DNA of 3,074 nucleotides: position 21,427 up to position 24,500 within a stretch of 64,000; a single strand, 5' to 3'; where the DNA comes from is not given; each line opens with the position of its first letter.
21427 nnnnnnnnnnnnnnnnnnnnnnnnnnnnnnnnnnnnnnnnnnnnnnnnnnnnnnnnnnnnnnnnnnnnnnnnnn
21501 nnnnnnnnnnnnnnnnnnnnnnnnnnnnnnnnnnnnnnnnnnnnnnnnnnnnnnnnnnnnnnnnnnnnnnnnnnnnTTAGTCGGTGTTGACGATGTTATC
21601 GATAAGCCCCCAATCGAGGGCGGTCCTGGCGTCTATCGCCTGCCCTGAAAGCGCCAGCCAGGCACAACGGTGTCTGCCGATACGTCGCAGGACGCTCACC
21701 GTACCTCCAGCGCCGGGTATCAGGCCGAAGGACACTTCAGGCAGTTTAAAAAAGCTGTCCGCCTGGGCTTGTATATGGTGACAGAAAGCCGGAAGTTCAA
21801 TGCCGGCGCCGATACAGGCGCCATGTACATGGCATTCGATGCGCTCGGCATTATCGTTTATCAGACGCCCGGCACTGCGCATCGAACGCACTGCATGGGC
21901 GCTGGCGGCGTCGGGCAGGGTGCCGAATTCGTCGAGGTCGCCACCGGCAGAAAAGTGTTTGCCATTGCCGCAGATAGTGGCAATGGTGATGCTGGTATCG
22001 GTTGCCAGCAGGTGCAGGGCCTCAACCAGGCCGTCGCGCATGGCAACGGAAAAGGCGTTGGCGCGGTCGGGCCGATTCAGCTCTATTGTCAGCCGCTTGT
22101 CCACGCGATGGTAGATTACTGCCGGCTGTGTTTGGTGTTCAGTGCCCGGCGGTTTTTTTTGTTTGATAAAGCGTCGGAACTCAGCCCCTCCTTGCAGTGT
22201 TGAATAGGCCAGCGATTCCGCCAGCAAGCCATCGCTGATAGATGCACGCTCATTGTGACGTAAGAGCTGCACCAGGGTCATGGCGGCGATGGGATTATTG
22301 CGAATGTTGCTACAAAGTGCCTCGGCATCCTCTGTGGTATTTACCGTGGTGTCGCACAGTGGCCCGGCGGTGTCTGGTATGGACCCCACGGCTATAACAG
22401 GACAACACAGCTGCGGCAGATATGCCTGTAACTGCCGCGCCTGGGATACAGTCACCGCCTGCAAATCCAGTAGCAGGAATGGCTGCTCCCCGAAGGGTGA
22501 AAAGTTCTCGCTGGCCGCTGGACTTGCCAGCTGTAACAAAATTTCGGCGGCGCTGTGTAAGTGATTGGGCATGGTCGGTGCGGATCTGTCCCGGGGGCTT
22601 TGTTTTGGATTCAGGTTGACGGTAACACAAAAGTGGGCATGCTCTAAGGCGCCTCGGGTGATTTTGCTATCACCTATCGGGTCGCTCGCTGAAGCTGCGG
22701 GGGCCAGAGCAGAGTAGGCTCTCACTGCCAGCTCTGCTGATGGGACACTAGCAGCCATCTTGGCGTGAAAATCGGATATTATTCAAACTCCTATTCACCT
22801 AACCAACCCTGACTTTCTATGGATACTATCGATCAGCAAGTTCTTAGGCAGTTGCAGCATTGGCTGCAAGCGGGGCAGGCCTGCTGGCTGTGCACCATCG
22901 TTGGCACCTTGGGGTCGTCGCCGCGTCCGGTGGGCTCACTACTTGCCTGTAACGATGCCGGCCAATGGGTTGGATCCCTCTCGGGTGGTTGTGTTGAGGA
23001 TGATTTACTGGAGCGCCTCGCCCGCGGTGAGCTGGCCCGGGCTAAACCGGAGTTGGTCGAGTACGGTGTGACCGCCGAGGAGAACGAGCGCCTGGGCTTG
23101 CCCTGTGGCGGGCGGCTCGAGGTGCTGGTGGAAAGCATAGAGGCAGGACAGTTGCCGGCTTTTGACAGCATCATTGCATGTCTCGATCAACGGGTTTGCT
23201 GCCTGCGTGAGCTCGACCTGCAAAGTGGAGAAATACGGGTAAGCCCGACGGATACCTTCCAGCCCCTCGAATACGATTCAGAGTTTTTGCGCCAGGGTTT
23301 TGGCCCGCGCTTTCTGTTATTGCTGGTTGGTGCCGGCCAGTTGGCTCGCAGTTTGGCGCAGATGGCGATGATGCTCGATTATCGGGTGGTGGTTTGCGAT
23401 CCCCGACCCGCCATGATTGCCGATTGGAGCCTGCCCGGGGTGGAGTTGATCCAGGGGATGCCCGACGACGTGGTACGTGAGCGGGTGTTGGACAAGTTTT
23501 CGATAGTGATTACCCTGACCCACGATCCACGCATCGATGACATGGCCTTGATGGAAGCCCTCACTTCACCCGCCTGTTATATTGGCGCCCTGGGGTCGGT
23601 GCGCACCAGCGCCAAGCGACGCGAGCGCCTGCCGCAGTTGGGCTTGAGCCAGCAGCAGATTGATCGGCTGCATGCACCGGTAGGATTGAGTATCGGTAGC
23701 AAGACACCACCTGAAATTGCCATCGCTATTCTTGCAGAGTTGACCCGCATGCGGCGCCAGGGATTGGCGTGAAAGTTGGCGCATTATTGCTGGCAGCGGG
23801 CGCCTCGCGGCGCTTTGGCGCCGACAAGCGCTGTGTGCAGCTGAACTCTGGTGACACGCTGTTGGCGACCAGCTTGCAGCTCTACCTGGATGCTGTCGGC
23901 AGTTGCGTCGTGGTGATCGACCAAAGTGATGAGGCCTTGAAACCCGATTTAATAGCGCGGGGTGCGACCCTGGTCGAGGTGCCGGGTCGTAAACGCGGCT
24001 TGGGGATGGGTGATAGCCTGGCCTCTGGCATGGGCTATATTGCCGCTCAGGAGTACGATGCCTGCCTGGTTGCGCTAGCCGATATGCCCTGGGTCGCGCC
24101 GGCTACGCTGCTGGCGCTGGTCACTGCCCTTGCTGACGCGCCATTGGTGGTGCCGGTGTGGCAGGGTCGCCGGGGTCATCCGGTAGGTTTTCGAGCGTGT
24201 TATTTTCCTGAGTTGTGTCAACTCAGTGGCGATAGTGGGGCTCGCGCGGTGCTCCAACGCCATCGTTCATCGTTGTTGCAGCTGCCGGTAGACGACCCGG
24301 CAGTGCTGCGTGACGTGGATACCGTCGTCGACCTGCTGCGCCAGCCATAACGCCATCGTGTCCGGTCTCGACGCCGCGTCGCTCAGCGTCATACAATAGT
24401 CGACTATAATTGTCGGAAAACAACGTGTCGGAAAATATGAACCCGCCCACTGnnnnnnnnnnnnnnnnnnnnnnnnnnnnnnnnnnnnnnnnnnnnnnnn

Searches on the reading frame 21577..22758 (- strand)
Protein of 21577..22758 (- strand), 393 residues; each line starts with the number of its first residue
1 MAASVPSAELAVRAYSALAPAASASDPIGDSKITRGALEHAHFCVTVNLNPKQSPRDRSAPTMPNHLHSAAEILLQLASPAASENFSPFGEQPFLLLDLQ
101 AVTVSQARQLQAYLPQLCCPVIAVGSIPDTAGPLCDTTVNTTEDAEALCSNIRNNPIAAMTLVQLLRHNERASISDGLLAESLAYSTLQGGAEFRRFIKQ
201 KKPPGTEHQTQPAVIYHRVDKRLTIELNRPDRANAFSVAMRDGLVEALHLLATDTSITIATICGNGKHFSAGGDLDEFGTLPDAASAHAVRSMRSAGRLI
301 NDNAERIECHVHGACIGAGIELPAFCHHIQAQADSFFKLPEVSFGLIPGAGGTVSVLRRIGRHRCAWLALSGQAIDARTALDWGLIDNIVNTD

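Call 8: search_protein_families(library=pfam, proteins=[window:21577-22758:-])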
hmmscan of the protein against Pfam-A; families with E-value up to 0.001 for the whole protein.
window:21577-22758:- (393 aa): 2 families
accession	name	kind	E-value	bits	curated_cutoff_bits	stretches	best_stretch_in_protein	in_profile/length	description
PF00378.25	ECH_1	-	3.9e-29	102.2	27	1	224-391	8-175/251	Enoyl-CoA hydratase/isomerase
PF16113.10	ECH_2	-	1.3e-21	77.9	27.2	1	224-392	3-174/335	Enoyl-CoA hydratase/isomerase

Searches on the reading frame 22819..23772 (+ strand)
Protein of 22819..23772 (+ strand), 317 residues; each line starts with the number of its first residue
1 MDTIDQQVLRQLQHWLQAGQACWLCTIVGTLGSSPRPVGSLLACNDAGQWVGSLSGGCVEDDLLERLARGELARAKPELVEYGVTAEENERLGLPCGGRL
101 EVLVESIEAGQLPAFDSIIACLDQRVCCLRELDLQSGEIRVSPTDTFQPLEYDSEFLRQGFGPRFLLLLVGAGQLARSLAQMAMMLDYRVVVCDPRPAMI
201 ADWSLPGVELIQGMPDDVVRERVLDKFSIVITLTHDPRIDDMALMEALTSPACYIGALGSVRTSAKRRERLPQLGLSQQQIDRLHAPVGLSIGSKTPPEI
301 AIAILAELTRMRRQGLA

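Call 9: search_protein_families(library=pfam, proteins=[window:22819-23772:+])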
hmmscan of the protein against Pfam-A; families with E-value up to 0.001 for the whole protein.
window:22819-23772:+ (317 aa): 3 families
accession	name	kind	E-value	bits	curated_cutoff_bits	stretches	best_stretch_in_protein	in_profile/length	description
PF13478.12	XdhC_C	-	8.2e-40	136.6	29.7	1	167-308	1-125/125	XdhC Rossmann domain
PF02625.21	XdhC_CoxI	-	2e-18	66.5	24.3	1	15-83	1-68/68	XdhC and CoxI family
PF22660.2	RS_preATP-grasp-like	-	0.00069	20.4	27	0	170-201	7-38/98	Ribonucleotide synthetase preATP-grasp domain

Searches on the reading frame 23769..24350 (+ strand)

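Call 9: search_protein_families(library=pfam, proteins=[window:23769-24350:+])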
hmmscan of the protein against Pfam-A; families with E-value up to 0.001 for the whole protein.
window:23769-24350:+ (193 aa): 1 family
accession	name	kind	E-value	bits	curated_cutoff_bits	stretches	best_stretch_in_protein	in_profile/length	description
PF12804.13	NTP_transf_3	-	2.1e-31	109.7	27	1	5-166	1-158/160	MobA-like NTP transferase domain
